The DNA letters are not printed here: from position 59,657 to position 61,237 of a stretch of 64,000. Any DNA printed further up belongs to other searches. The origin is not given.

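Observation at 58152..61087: Fom1-like phosphonate module (CyTase-PepM, Ppd, Fe-ADH) inside a surface-glycan island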

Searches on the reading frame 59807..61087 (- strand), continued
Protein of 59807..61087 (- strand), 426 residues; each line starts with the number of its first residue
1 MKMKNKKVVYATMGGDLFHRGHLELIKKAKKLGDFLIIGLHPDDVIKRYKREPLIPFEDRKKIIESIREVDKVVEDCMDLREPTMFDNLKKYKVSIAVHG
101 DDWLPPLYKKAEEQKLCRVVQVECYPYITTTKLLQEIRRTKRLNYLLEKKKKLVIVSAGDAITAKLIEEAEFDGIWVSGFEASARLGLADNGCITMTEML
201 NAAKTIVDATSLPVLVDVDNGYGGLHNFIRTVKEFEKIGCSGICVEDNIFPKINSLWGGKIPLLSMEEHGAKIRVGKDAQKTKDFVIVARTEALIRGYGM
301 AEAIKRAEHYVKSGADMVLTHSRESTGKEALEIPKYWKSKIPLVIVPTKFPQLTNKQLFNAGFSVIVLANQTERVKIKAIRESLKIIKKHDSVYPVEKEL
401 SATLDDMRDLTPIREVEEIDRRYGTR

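Call 12: find_encoding_contigs(protein=P0054, flank=10000, max_places=2)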
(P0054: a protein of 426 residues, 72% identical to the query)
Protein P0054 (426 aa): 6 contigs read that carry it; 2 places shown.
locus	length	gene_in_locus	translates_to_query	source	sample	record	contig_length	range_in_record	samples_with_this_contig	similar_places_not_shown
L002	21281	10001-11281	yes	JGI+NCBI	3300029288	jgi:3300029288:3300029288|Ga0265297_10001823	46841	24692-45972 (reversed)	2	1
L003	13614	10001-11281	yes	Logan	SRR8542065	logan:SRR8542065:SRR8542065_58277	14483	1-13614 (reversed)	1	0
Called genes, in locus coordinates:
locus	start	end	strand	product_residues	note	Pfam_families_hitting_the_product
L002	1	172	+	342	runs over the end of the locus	PF01628:HrcA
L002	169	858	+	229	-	PF01025:GrpE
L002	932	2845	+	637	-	PF00012:HSP70, PF06723:MreB_Mbl, PF00012:HSP70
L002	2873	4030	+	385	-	PF00226:DnaJ, PF01556:DnaJ_C, PF00684:DnaJ_CXXCXGXG, PF27439:DnaJ_C_2 (weak)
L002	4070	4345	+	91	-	PF09723:Zn_ribbon_8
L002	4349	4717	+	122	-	PF04892:VanZ-LLP1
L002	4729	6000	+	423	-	PF06245:DUF1015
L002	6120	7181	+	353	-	PF01370:Epimerase, PF04321:RmlD_sub_bind, PF16363:GDP_Man_Dehyd, PF07993:NAD_binding_4 (weak)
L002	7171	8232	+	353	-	PF01073:3Beta_HSD (weak), PF01370:Epimerase, PF02719:Polysacc_synt_2 (faint), PF16363:GDP_Man_Dehyd, PF07993:NAD_binding_4 (weak), PF16363:GDP_Man_Dehyd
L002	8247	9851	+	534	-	PF01408:GFO_IDH_MocA, PF22725:GFO_IDH_MocA_C3, PF02894:GFO_IDH_MocA_C (weak), PF25084:LbH_EIF2B, PF00132:Hexapep, PF14602:Hexapep_2 (weak), PF25087:GMPPB_C (weak), PF00132:Hexapep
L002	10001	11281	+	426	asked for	PF01467:CTP_transf_like, PF13714:PEP_mutase, PF00463:ICL (weak)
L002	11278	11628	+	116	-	PF02776:TPP_enzyme_N (weak)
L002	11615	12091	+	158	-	PF02775:TPP_enzyme_C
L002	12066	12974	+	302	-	PF13685:Fe-ADH_2, PF00465:Fe-ADH (weak), PF25137:ADH_Fe_C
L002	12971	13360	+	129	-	PF12802:MarR_2 (faint)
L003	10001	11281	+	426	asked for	PF01467:CTP_transf_like, PF13714:PEP_mutase, PF00463:ICL (weak)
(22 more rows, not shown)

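Call 19: find_related_loci(query=A1, collection=genome_contigs, flank=10000)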
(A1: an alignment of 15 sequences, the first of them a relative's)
Query A1 (424 aa) in genome_contigs; peptide patterns used: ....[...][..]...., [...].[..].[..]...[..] (x = any residue, [..] = any of these).
222 stretches matched a pattern; 164 encode a relative of the query (tblastn E <= 1e-3); the best 80 are kept; 80 distinct loci.
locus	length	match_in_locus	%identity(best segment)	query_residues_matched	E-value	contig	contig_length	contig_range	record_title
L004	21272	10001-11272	85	1-424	0e+0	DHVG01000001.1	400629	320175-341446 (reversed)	MAG TPA_asm: Elusimicrobia bacterium UBA5214 UBA5214_contig_23, whole genome shotgun sequence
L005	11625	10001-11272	83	1-424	0e+0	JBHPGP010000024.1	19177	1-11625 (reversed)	Candidatus Omnitrophota bacterium isolate SAG AM-311-M22 NODE_24_length_19177_cov_27.326535, whole genome shotgun sequen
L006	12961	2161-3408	84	6-421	0e+0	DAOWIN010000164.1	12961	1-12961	MAG TPA_asm: Candidatus Omnitrophota bacterium isolate CSMAG_2044 CSMAG_2044_k141_875888_length_12961_cov_14.2759, whole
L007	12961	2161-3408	84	6-421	0e+0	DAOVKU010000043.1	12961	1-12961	MAG TPA_asm: Candidatus Omnitrophota bacterium isolate CSMAG_1427 CSMAG_1427_k141_875888_length_12961_cov_14.2759, whole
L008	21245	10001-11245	77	7-421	0e+0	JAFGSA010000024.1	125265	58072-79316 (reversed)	MAG: Elusimicrobia bacterium isolate Zod_Metabat.862 k87_4892377, whole genome shotgun sequence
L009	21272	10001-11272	75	1-424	0e+0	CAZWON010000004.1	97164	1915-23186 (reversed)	MAG TPA_asm: uncultured Planctomycetia bacterium isolate binchicken_co184_256 genome assembly, contig: NODE_161_length_9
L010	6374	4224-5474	79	5-421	0e+0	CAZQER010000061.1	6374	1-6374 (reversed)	MAG TPA_asm: uncultured archaeon isolate binchicken_co6_257 genome assembly, contig: NODE_16068_length_6374_cov_11.59123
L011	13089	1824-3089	81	1-422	0e+0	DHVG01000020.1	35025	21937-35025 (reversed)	MAG TPA_asm: Elusimicrobia bacterium UBA5214 UBA5214_contig_126, whole genome shotgun sequence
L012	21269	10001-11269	72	2-424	0e+0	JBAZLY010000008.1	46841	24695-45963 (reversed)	MAG: Candidatus Omnitrophota bacterium isolate SO_2017_LW4_28 scaffold_1829_c2_LW137-91_2017, whole genome shotgun seque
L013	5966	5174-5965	78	5-268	3e-144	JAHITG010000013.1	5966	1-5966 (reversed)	MAG: Spirochaetes bacterium isolate MM_PC_MetaG.mb.203 MM_PC_MetaG.mb.203_k141_52617, whole genome shotgun sequence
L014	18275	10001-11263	80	1-421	0e+0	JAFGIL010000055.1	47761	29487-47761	MAG: Endomicrobiales bacterium isolate Zod_Metabat.202 k87_10199539, whole genome shotgun sequence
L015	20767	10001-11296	51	3-419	3e-132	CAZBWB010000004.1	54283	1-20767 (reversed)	MAG TPA_asm: Candidatus Woesearchaeota archaeon isolate binchicken_co178_247 genome assembly, contig: NODE_1061_length_5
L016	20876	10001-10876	45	135-423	7e-73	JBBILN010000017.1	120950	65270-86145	MAG: bacterium isolate BQF270218_bin_21 NODE_62_length_120950_cov_23.932627, whole genome shotgun sequence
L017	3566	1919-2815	45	127-422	3e-72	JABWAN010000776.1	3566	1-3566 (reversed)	MAG: candidate division KSB1 bacterium isolate MAG_5 scaffold_33149, whole genome shotgun sequence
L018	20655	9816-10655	45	135-419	1e-71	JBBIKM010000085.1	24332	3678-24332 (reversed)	MAG: bacterium isolate BQS170218_bin_186 NODE_760_length_24332_cov_5.258681, whole genome shotgun sequence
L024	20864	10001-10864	42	126-414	1e-67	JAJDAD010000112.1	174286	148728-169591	MAG: candidate division KSB1 bacterium isolate OFTM153 OFTM153_111, whole genome shotgun sequence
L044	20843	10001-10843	43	140-416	1e-63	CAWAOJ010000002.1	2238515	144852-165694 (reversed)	MAG: uncultured Chloroflexia bacterium isolate MFD01721.bin.1.375 genome assembly, contig: contig_2995, whole genome sho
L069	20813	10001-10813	40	136-400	5e-60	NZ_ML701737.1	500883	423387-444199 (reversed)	Nocardioides caldifontis strain YIM 730233 Scaffold5, whole genome shotgun sequence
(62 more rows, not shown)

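Call 31: find_encoding_contigs(protein=P0008, flank=10000, max_places=1)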
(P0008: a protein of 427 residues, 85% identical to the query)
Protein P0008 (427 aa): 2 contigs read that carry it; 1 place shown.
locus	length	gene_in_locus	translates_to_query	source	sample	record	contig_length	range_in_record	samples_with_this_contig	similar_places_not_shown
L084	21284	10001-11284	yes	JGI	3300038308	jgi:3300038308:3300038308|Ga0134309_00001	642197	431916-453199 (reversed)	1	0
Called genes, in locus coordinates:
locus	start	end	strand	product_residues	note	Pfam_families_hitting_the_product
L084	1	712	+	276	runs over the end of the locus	PF01061:ABC2_membrane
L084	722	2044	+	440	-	PF00005:ABC_tran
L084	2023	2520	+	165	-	PF00702:Hydrolase (faint), PF13419:HAD_2 (faint), PF08282:Hydrolase_3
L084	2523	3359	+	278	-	PF03102:NeuB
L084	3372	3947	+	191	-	PF13302:Acetyltransf_3, PF13420:Acetyltransf_4, PF00583:Acetyltransf_1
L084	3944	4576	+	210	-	PF02348:CTP_transf_3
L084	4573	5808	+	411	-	PF01041:DegT_DnrJ_EryC1, PF01212:Beta_elim_lyase (faint)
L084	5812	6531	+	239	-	PF02348:CTP_transf_3, PF12804:NTP_transf_3 (weak)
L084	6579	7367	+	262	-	PF13489:Methyltransf_23, PF07021:MetW, PF13847:Methyltransf_31, PF08241:Methyltransf_11, PF08242:Methyltransf_12, PF13649:Methyltransf_25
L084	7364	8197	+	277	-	PF00106:adh_short, PF13561:adh_short_C2, PF00106:adh_short (weak), PF13561:adh_short_C2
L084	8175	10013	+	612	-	PF05159:Capsule_synth (weak)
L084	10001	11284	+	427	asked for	PF01467:CTP_transf_like, PF02548:Pantoate_transf (weak), PF13714:PEP_mutase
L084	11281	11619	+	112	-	-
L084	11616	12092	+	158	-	PF02775:TPP_enzyme_C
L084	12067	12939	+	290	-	PF00465:Fe-ADH, PF13685:Fe-ADH_2, PF25137:ADH_Fe_C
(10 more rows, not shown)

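Call 32: find_encoding_contigs(protein=P0071, flank=10000, max_places=1)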
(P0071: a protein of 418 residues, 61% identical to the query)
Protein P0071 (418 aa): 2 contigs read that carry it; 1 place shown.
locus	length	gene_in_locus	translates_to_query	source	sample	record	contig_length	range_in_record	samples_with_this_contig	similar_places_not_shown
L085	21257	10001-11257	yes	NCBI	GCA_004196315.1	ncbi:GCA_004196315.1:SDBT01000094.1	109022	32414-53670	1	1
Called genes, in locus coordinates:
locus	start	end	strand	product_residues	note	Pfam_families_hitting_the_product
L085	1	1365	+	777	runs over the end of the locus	PF00136:DNA_pol_B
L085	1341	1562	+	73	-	-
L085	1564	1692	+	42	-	-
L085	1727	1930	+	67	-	-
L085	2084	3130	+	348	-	-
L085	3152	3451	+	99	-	-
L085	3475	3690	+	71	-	-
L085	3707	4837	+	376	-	PF13476:AAA_23 (faint), PF13514:AAA_27 (faint)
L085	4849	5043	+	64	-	-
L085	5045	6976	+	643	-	PF00149:Metallophos, PF12850:Metallophos_2 (weak), PF14528:LAGLIDADG_3 (faint)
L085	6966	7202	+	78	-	-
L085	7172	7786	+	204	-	-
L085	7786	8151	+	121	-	-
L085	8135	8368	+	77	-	-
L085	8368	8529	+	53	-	-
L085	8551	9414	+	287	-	PF13685:Fe-ADH_2 (weak), PF00465:Fe-ADH (weak), PF25137:ADH_Fe_C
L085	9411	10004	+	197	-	PF04991:LicD (faint)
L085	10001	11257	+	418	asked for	PF01467:CTP_transf_like, PF02548:Pantoate_transf (weak), PF13714:PEP_mutase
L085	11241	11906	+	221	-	-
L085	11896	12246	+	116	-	-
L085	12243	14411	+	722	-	PF02775:TPP_enzyme_C, PF00535:Glycos_transf_2, PF10111:Glyco_tranf_2_2, PF02709:Glyco_transf_7C, PF04488:Gly_transf_sug (weak), PF05704:Caps_synth (weak)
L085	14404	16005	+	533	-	PF00535:Glycos_transf_2, PF13641:Glyco_tranf_2_3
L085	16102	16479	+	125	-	PF13392:HNH_3 (weak)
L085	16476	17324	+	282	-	PF01073:3Beta_HSD, PF01370:Epimerase, PF04321:RmlD_sub_bind, PF16363:GDP_Man_Dehyd, PF07993:NAD_binding_4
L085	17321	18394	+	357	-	-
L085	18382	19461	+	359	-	PF02350:Epimerase_2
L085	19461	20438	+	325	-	PF01073:3Beta_HSD, PF01370:Epimerase, PF02719:Polysacc_synt_2, PF04321:RmlD_sub_bind, PF07993:NAD_binding_4 (faint), PF16363:GDP_Man_Dehyd (weak), PF13460:NAD_binding_10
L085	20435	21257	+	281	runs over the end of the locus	PF01370:Epimerase, PF04321:RmlD_sub_bind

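Call 33: find_encoding_contigs(protein=P0076, flank=10000, max_places=1)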
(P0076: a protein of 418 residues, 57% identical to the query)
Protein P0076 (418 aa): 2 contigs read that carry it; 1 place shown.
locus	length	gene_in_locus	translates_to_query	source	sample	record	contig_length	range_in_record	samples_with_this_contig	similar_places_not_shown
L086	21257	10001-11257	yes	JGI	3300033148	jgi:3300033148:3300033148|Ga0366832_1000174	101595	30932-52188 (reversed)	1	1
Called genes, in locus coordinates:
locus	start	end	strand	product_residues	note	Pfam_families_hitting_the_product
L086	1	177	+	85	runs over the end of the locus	-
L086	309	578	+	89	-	-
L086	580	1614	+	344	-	-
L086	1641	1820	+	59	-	-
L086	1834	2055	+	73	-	-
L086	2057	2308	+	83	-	-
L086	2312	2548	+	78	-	-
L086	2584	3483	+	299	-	PF00149:Metallophos, PF12850:Metallophos_2 (weak)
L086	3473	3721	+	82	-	-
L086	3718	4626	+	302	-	PF00883:Peptidase_M17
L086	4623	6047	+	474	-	PF02463:SMC_N (weak)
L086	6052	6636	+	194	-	PF00685:Sulfotransfer_1 (weak), PF13469:Sulfotransfer_3 (weak)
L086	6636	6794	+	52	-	-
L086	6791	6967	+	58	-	-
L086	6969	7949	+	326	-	PF00685:Sulfotransfer_1, PF13469:Sulfotransfer_3, PF17784:Sulfotransfer_4 (faint)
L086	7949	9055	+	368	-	PF00266:Aminotran_5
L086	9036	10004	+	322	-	PF02423:OCD_Mu_crystall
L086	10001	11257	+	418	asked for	PF01467:CTP_transf_like, PF13714:PEP_mutase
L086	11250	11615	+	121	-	-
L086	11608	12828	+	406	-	PF02775:TPP_enzyme_C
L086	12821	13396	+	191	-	PF04991:LicD (weak)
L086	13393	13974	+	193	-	PF04991:LicD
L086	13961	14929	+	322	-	-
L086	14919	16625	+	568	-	PF00535:Glycos_transf_2, PF10111:Glyco_tranf_2_2 (weak), PF02709:Glyco_transf_7C, PF04488:Gly_transf_sug (weak)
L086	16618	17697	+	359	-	PF02350:Epimerase_2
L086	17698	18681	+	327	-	PF01073:3Beta_HSD, PF01370:Epimerase, PF02719:Polysacc_synt_2, PF04321:RmlD_sub_bind, PF16363:GDP_Man_Dehyd, PF07993:NAD_binding_4 (faint), PF13460:NAD_binding_10 (weak)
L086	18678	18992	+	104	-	-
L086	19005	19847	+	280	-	PF01370:Epimerase, PF04321:RmlD_sub_bind, PF16363:GDP_Man_Dehyd (weak)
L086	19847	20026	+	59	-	-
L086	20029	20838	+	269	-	-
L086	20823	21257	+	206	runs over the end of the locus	PF03407:Nucleotid_trans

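Call 39: search_protein_families(library=pfam, proteins=[L069:9010-9972:+, L044:8984-9952:+, L024:8973-9938:+, L069:10902-12107:+, L044:11233-12132:+, L024:10007-10888:+, L014:11287-12477:+, L006:5058-5813:+, L010:2568-3281:+], max_evalue=0.0001)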
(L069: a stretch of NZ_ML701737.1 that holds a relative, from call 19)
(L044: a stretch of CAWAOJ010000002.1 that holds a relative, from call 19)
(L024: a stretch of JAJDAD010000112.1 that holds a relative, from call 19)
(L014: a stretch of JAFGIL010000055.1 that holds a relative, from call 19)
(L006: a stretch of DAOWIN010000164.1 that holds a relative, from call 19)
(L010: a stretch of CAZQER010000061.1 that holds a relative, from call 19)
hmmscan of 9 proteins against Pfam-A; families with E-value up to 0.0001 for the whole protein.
L069:9010-9972:+ (320 aa): 3 families
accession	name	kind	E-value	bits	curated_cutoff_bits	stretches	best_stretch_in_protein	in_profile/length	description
PF02826.25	2-Hacid_dh_C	-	4.6e-50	169.9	25.1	1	104-283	1-178/178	D-isomer specific 2-hydroxyacid dehydrogenase, NAD binding domain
PF00389.36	2-Hacid_dh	-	2.1e-21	76.5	24.6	1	3-309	1-129/134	D-isomer specific 2-hydroxyacid dehydrogenase, catalytic domain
PF03446.21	NAD_binding_2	-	4e-05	24.1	21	1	141-249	2-111/161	NAD binding domain of 6-phosphogluconate dehydrogenase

L044:8984-9952:+ (322 aa): 2 families
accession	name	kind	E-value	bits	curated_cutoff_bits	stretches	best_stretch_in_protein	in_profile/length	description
PF02826.25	2-Hacid_dh_C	-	1.9e-56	190.7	25.1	1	104-282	1-178/178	D-isomer specific 2-hydroxyacid dehydrogenase, NAD binding domain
PF00389.36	2-Hacid_dh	-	4.7e-20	72.1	24.6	1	3-304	1-124/134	D-isomer specific 2-hydroxyacid dehydrogenase, catalytic domain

L024:8973-9938:+ (321 aa): 2 families
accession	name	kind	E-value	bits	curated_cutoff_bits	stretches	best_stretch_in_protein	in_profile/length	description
PF02826.25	2-Hacid_dh_C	-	2.3e-50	170.9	25.1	1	104-283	1-178/178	D-isomer specific 2-hydroxyacid dehydrogenase, NAD binding domain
PF00389.36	2-Hacid_dh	-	1.3e-20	73.9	24.6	1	3-306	1-125/134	D-isomer specific 2-hydroxyacid dehydrogenase, catalytic domain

L069:10902-12107:+ (401 aa): 0 families

L044:11233-12132:+ (299 aa): 0 families

L024:10007-10888:+ (293 aa): 2 families
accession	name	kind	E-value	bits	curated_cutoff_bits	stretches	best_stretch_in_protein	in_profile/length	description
PF13714.12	PEP_mutase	-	4.1e-58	197.2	31.5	1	17-256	7-237/240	Phosphoenolpyruvate phosphomutase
PF00463.27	ICL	-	5.8e-07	28.8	26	1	81-167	150-236/526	Isocitrate lyase family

L014:11287-12477:+ (397 aa): 1 family
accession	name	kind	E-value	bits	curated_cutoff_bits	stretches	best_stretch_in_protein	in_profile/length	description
PF04464.20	Glyphos_transf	-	2.4e-23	83.1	22.1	1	171-384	154-365/367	CDP-Glycerol:Poly(glycerophosphate) glycerophosphotransferase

L006:5058-5813:+ (252 aa): 1 family
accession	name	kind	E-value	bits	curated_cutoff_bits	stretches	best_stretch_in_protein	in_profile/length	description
PF01066.26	CDP-OH_P_transf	-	3.1e-14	54.1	22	1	51-214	2-146/152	CDP-alcohol phosphatidyltransferase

L010:2568-3281:+ (238 aa): 1 family
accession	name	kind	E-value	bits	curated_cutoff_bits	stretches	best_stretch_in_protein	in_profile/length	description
PF04991.19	LicD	-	1.1e-13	52.3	22.6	1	22-62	3-43/227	LicD family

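Call 45: search_dna_similar(query=window:59807-61087:-, collection=plasmids, mode=protein, max_rows=25)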
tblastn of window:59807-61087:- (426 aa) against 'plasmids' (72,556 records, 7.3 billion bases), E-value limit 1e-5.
Records with a match: 629; places in all: 748; records where one place covers at least 80% of the query: 3.
Best place of each record, by identity: <60% 629.
By first word of the organism name: Ralstonia 137; Rhizobium 32; Lactiplantibacillus 24; Candidatus 22; Azospirillum 21; Sinorhizobium 21; Bradyrhizobium 21; Agrobacterium 19; Escherichia 16; Paracoccus 15; and 104 more.
By predicted mobility (MOB-suite, as given by PLSDB): non-mobilizable 347; mobilizable 183; conjugative 99.
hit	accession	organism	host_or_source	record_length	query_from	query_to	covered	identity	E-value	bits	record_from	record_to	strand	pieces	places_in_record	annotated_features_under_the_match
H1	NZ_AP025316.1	Fulvitalea axinellae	-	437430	4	387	90%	32.9%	2e-56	207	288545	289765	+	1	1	aepX: phosphoenolpyruvate mutase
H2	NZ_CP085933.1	Segatella copri DSM 18205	-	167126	1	387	91%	32.4%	1e-53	199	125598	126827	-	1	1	aepX: phosphoenolpyruvate mutase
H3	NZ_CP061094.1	Roseomonas marmotae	Marmota himalayana,pure culture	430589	147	423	65%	41.2%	1e-59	217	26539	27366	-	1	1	aepX: phosphoenolpyruvate mutase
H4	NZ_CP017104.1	Rhizobium gallicum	Phaseolus vulgaris,Whole ...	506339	79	423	81%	32.8%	1e-41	164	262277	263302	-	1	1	aepX: phosphoenolpyruvate mutase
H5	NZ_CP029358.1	Azospirillum thermophilum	cell culture,hot spring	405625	137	423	67%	39.0%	2e-61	222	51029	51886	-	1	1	none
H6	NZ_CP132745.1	Mycetohabitans endofungorum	-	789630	131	423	69%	38.1%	5e-58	212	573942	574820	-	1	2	aepX: phosphoenolpyruvate mutase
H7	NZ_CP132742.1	Mycetohabitans endofungorum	Rhizopus microsporus,culture isolated ...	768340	131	423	69%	38.1%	7e-58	212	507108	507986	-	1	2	aepX: phosphoenolpyruvate mutase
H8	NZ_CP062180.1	Mycetohabitans endofungorum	Rhizopus microsporus,bacterial ...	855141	131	423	69%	38.1%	7e-58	212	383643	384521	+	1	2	aepX: phosphoenolpyruvate mutase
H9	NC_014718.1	Mycetohabitans rhizoxinica HKI 454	-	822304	139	425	67%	38.9%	1e-57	211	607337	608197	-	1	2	aepX: phosphoenolpyruvate mutase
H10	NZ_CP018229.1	Rhizobium leguminosarum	Vavilovia formosa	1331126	105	423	75%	34.9%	2e-53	199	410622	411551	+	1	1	record has no annotation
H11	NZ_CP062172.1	Mycetohabitans rhizoxinica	Rhizopus microsporus,bacterial ...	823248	139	425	67%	38.5%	2e-57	211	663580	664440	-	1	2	aepX: phosphoenolpyruvate mutase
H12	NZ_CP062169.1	Mycetohabitans endofungorum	Rhizopus microsporus,bacterial ...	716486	139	423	67%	38.8%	8e-58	212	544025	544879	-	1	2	aepX: phosphoenolpyruvate mutase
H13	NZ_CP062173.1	Mycetohabitans rhizoxinica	Rhizopus microsporus,bacterial ...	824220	139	425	67%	38.2%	2e-57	210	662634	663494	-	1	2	aepX: phosphoenolpyruvate mutase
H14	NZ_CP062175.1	Mycetohabitans rhizoxinica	Rhizopus microsporus,bacterial culture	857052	139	425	67%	38.2%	2e-57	210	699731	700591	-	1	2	aepX: phosphoenolpyruvate mutase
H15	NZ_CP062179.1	Mycetohabitans endofungorum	Rhizopus microsporus,bacterial ...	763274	139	423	67%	38.5%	7e-58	212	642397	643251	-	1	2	aepX: phosphoenolpyruvate mutase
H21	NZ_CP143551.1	Burkholderia multivorans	Homo sapiens,bronchoalveolar lavage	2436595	139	423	67%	37.4%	3e-55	204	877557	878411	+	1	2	none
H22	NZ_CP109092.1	Streptomyces scopuliridis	-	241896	154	402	58%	42.8%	2e-60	219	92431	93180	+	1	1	isocitrate lyase/phosphoenolpyruvate mutase family protein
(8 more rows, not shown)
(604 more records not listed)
